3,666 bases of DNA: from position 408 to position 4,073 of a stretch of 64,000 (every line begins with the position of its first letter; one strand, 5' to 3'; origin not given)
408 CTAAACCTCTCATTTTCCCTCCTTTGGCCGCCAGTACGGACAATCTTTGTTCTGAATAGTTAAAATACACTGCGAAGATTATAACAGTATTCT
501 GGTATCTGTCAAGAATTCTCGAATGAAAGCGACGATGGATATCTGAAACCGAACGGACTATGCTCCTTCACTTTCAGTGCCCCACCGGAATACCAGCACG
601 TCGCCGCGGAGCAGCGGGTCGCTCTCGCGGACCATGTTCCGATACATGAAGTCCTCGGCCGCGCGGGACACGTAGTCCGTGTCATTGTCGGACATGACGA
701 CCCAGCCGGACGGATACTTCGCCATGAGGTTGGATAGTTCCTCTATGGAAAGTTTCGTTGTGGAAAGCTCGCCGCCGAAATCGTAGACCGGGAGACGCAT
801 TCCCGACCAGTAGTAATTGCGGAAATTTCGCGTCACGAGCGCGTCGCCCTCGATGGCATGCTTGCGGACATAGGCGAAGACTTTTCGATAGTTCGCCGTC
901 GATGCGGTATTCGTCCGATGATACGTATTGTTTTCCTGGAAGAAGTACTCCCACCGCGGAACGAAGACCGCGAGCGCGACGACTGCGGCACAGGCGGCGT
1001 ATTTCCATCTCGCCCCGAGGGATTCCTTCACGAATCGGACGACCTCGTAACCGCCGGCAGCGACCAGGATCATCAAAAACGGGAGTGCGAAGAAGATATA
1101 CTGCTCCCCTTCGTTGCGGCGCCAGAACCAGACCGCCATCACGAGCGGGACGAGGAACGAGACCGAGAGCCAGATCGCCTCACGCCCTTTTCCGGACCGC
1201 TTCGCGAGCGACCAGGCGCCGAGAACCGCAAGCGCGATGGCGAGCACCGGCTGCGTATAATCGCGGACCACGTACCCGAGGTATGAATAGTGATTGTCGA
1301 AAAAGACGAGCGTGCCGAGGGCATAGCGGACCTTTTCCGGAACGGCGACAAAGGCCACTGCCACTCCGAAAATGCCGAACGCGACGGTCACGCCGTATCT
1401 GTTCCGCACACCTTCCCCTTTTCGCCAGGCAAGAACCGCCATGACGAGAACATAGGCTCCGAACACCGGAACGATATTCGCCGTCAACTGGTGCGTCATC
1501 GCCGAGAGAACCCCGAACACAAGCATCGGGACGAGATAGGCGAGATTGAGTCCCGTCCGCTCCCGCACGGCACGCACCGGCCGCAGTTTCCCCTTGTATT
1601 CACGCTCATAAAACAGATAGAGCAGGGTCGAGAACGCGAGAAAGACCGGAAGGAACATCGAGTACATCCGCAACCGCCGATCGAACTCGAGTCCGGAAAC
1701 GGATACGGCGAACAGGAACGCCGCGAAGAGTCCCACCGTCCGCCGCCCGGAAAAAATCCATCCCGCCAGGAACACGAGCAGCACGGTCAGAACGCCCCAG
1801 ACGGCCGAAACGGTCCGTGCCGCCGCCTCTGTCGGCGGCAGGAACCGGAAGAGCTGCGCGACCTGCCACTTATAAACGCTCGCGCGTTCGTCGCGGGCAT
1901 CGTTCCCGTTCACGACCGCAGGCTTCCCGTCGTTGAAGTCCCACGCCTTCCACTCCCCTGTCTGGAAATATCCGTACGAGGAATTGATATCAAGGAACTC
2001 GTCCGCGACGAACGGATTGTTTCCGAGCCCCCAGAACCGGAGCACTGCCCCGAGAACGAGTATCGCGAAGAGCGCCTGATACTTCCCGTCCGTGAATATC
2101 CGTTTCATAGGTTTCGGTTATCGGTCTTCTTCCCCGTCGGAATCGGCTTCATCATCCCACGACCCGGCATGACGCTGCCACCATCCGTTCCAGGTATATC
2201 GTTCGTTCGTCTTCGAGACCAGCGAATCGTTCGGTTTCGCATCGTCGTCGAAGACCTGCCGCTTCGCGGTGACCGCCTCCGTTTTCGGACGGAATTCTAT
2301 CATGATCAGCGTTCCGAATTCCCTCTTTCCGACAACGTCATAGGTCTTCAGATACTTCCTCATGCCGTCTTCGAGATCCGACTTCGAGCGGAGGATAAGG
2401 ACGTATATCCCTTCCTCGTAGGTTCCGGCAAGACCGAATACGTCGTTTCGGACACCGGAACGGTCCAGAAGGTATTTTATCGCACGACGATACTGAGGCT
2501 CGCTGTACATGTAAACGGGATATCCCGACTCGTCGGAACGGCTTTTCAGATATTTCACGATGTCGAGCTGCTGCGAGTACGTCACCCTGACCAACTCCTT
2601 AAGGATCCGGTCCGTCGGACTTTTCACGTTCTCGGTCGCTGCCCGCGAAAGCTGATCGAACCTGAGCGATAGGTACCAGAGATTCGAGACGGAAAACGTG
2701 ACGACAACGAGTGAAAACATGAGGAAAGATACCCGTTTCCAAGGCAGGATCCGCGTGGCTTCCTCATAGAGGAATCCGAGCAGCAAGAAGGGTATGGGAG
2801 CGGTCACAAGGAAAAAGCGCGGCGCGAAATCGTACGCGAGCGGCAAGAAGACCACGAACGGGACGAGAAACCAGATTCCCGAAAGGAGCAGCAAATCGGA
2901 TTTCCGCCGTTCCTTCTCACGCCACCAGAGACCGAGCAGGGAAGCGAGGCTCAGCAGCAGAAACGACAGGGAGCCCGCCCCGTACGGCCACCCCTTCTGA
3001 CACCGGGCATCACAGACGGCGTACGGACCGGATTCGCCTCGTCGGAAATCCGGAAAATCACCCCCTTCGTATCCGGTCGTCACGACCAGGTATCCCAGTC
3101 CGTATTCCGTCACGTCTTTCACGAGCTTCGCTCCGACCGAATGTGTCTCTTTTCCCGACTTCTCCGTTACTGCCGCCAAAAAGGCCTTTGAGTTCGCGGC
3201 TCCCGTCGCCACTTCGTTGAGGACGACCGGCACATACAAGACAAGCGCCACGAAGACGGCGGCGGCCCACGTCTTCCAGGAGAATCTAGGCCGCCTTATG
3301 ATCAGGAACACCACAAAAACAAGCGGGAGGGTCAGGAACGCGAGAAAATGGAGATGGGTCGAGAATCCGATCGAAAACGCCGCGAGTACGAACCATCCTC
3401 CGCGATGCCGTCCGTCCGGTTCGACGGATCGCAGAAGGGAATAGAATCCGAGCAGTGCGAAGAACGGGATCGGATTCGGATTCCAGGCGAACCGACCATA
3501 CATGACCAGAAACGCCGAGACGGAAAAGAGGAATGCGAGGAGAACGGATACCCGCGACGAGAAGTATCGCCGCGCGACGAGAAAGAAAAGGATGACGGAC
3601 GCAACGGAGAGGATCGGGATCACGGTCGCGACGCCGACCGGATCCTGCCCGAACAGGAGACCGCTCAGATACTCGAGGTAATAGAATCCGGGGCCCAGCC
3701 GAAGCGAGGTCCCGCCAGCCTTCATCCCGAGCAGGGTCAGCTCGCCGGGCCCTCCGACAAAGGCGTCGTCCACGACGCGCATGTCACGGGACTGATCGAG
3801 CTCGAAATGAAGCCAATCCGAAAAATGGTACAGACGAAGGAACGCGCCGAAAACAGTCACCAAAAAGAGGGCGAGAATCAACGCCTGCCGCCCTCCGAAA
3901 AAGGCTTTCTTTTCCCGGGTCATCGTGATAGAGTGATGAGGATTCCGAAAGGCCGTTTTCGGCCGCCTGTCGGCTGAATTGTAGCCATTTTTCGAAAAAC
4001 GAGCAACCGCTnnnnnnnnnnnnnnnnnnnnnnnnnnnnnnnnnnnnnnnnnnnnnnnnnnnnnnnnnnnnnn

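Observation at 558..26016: Expansion of GT-C membrane glycosyltransferases (six ArnT/PMT-like paralogs plus DUF2142) with a complete polyprenol-phosphate-sugar supply line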

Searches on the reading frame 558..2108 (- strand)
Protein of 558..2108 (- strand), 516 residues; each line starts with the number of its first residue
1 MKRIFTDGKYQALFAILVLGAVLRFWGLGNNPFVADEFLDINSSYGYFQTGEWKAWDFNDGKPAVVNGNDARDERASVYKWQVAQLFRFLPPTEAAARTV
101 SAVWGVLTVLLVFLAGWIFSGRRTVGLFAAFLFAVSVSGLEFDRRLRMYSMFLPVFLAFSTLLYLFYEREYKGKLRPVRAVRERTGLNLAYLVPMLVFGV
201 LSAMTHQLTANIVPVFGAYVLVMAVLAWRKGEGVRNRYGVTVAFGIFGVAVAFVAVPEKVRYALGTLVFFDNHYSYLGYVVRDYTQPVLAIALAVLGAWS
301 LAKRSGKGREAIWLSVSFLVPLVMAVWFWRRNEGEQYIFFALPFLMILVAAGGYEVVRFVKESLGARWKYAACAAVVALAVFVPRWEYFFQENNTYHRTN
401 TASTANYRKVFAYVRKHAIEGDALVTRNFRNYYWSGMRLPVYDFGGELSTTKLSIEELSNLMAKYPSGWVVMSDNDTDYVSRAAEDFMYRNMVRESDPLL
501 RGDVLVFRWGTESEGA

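Call 3: search_protein_families(library=pfam, proteins=[window:558-2108:-], max_evalue=0.01)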
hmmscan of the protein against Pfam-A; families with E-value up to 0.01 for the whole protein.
window:558-2108:- (516 aa): 1 family
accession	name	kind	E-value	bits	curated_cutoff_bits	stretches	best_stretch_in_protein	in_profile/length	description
PF13886.12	TM7S3_TM198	-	0.00045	20.4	29.2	1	145-256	17-125/199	TM7S3/TM198-like domain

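Call 7: search_protein_families(library=ncbifam, proteins=[window:558-2108:-], max_evalue=0.01)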
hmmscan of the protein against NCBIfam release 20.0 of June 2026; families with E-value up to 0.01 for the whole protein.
window:558-2108:- (516 aa): 1 family
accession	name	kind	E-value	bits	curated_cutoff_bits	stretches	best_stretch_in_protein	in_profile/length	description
TIGR03663.1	TIGR03663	subfamily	0.00023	20.3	126.25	0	84-229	60-184/435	flippase activity-associated protein Agl23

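Call 45: find_homologous_proteins(query=window:558-2108:-, max_evalue=0.001)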
Query window:558-2108:- (516 aa): 504 proteins with E <= 0.001 among 8000 candidates; the best 120 are listed.
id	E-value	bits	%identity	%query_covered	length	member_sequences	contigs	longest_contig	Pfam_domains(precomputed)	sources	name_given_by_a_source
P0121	0.0e+0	1161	100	100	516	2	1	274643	-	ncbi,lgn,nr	ncbi:MAG: hypothetical protein HGB18_00685 [Candidatus Moranbacteria bacterium]|nr:hypothetical prot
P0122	7.4e-247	838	71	95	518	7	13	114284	-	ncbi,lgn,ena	-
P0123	2.2e-245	833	69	99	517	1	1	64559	-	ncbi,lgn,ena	ncbi:MAG: hypothetical protein WCL23_01450 [Candidatus Moraniibacteriota bacterium]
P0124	1.3e-244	831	70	98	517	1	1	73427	-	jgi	jgi:4-amino-4-deoxy-L-arabinose transferase-like glycosyltransferase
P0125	5.5e-243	826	71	95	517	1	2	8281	-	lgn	-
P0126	1.1e-230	785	67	97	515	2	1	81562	-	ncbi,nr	ncbi:MAG: hypothetical protein HGA31_00855 [Candidatus Moranbacteria bacterium]|nr:hypothetical prot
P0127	2.7e-228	777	69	98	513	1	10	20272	-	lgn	-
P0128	9.4e-223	759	67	97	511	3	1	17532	-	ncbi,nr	ncbi:MAG: hypothetical protein HGB34_02910 [Candidatus Moranbacteria bacterium]|nr:hypothetical prot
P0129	2.2e-222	758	68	96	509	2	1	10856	-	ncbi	-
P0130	3.7e-220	750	65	97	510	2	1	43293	-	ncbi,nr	ncbi:MAG: hypothetical protein HGB37_03830 [Candidatus Moranbacteria bacterium]|nr:hypothetical prot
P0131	3.7e-216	737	65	97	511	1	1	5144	-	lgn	-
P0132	2.1e-212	725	65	97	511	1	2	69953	-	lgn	-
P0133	2.8e-212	724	63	98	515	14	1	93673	-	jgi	jgi:hypothetical protein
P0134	1.9e-205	702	60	98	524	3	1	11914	-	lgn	-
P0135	2.3e-205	701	60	99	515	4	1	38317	-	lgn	-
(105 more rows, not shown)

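Call 61: predict_structure(alignment_id=A2)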
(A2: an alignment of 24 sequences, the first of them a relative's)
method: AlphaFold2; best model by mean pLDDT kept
length: 516 residues; sequences in the alignment: 24
mean_pLDDT: 85.6   pTM: 0.84
mean pLDDT of the five models: 85.6, 83.0, 82.9, 81.6, 81.4
residues with pLDDT >= 90: 241; 70-90: 221; 50-70: 41; < 50: 13
segments of 3 or more residues with pLDDT < 50: 1-6, 69-71, 513-516
pLDDT, mean of each block of 10 residues (from residue 1): 58 96 86 71 86 83 66 66 90 85 93 97 95 89 66 92 95 88 89 95 84 94 94 89 91 88 74 84 92 97 94 97 86 72 96 94 81 89 91 77 76 90 86 85 74 90 93 83 93 86 85 46
secondary structure, 60 per line:
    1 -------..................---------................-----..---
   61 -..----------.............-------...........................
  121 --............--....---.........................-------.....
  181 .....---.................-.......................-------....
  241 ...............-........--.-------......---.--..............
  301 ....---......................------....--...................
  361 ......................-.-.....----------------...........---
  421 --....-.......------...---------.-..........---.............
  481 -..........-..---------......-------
elements in order: H8-25 H35-50 H74-86 H94-120 H123-134 H137-140 H144-168 H176-185 H189-205 H207-229 H237-255 H257-264 H275-280 H287-304 H308-328 H336-339 H342-382 H386-390 H407-417 E423-426 H428-434 E441-443 H455-464 E468-473 H474-479 H482-491 E504-509

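Call 63: fold_search(model_id=the predicted structure, library=pdb)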
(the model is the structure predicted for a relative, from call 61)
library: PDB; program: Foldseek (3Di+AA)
matches with E <= 10: 403; with E <= 0.001: 23
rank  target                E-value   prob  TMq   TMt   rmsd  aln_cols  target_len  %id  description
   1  3wak                  2.1e-07  1.00  0.56  0.36  10.5       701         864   12  Crystal structure of the Archaeoglobus fulgidus oligosaccharyltransferase (O29867_ARCFU) in the apo form (released 2013-10-30)
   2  5f15                  3.2e-07  1.00  0.50  0.48  12.0       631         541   12  Crystal Structure of ArnT from Cupriavidus metallidurans bound to Undecaprenyl phosphate (released 2016-02-17)
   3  8agc_A                4.0e-07  1.00  0.47  0.38  11.5       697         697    9  Structure of yeast oligosaccharylransferase complex with lipid-linked oligosaccharide and non-acceptor peptide bound (released 2022-12-07)
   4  7e9s_A                4.4e-07  1.00  0.56  0.36  10.5       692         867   11  Archaeal oligosaccharyltransferase AglB from Archaeoglobus fulgidus in complex with an inhibitory peptide and a dolich (released 2021-09-08)
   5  6s7t_A                4.6e-07  1.00  0.50  0.40  11.6       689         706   11  Cryo-EM structure of human oligosaccharyltransferase complex OST-B (released 2019-12-18)
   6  8b6l_I                4.6e-07  1.00  0.46  0.37  11.8       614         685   11  Subtomogram average of the human Sec61-TRAP-OSTA-translocon (released 2022-12-07)
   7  8age_A                5.5e-07  1.00  0.56  0.47   9.3       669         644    9  Structure of yeast oligosaccharylransferase complex with acceptor peptide bound (released 2022-12-07)
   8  6c26_A                9.7e-07  1.00  0.57  0.47   9.9       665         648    9  The Cryo-EM structure of a eukaryotic oligosaccharyl transferase complex (released 2018-01-31)
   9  8pn9_A                1.5e-06  1.00  0.55  0.45   9.5       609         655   11  Structure of human oligosaccharyltransferase OST-A complex bound to NGI-1 (released 2024-05-08)
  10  5ezm                  2.8e-06  1.00  0.51  0.50  11.2       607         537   13  Crystal Structure of ArnT from Cupriavidus metallidurans in the apo state (released 2016-02-17)
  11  9n9j_I                4.6e-06  1.00  0.56  0.44  10.7       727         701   10  Structure of a GRP94 folding intermediate engaged with a CCDC134- and FKBP11-bound secretory translocon (released 2025-11-19)
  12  3waj                  6.3e-06  1.00  0.50  0.35  11.9       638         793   11  Crystal structure of the Archaeoglobus fulgidus oligosaccharyltransferase (O29867_ARCFU) complex with Zn and sulfate (released 2013-10-30)
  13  8agb_A                6.6e-06  1.00  0.54  0.45  10.7       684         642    9  Structure of yeast oligosaccharylransferase complex with lipid-linked oligosaccharide bound (released 2022-12-07)
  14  6gxc_A                7.8e-06  1.00  0.44  0.34  12.1       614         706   12  Bacterial oligosaccharyltransferase PglB in complex with an inhibitory peptide and a reactive lipid-linked oligosaccha (released 2018-11-14)
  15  3rce_A                8.2e-06  1.00  0.51  0.40  10.7       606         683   11  Bacterial oligosaccharyltransferase PglB (released 2011-06-15)
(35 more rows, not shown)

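Call 113: search_protein_representatives(alignment_id=A2)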
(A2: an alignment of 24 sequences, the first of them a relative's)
Query: 24 sequences, 511 profile positions. Proteins with E-value up to 0.001 (for the whole library): 2525; up to 1e-10: 621; up to 1e-30: 138. The best 150 are listed.
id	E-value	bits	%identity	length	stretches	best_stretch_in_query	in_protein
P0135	2.4e-246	835.0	-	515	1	3-510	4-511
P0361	2.4e-198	676.7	-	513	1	1-510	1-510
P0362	5.1e-192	655.7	-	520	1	6-509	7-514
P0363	2.0e-185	634.0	-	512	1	3-508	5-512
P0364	1.1e-175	601.8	-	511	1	6-508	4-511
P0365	3.4e-168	577.2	-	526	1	11-510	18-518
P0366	5.2e-168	576.6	-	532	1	8-509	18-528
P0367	1.9e-167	574.7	-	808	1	7-508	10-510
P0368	4.1e-167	573.6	-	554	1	5-509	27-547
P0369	3.8e-166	570.4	-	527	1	1-509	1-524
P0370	2.4e-165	567.8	-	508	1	1-508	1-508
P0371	6.8e-161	553.1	-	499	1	15-509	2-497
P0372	1.7e-157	541.9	-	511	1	5-510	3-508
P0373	1.9e-157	541.7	-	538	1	4-510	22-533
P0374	2.2e-151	521.7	-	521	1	3-510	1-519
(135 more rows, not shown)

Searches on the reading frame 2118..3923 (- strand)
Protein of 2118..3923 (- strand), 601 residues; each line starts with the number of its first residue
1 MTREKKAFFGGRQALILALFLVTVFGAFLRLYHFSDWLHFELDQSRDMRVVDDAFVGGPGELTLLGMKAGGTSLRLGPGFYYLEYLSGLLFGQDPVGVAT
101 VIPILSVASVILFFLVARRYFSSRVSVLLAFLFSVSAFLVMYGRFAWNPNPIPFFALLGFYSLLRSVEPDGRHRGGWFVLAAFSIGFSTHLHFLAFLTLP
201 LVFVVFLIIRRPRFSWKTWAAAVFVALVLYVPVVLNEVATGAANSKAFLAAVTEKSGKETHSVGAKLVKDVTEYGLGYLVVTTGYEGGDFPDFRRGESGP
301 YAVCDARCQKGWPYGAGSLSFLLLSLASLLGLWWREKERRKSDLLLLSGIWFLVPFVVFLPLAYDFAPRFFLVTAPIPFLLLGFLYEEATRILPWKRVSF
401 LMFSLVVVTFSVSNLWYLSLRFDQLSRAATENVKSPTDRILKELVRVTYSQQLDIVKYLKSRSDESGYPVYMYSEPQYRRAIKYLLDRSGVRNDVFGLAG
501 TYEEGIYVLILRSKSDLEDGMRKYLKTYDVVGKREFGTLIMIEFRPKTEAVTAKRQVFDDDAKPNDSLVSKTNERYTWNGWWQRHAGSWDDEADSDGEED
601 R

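Call 3: search_protein_families(library=pfam, proteins=[window:2118-3923:-], max_evalue=0.01)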
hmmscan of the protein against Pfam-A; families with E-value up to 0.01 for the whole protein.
window:2118-3923:- (601 aa): 3 families
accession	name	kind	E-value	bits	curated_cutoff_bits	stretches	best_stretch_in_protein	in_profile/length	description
PF13231.12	PMT_2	-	1.6e-11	45.1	26.1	1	78-234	4-158/160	Dolichyl-phosphate-mannose-protein mannosyltransferase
PF02366.24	PMT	-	2.5e-05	24.4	22.7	1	96-227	83-225/245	Dolichyl-phosphate-mannose-protein mannosyltransferase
PF11028.14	TMEM260-like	-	0.001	19.3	24.2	1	154-209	118-173/179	Protein O-mannosyl-transferase TMEM260-like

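Call 7: search_protein_families(library=ncbifam, proteins=[window:2118-3923:-], max_evalue=0.01)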
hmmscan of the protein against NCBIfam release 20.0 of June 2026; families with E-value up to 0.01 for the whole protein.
window:2118-3923:- (601 aa): 3 families
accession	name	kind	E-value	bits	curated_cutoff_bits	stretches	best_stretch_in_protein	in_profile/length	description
NF047440.1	LA3751_2_3_fam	subfamily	3.6e-07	29.4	200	2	320-416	288-383/460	LA_3751/LA_3752 family putative glycosyltransferase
TIGR03663.1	TIGR03663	subfamily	0.00033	19.8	126.25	1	77-209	52-180/435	flippase activity-associated protein Agl23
NF009784.2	PRK13279.1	equivalog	0.00045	18.9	567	1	81-235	66-224/539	lipid IV(A) 4-amino-4-deoxy-L-arabinosyltransferase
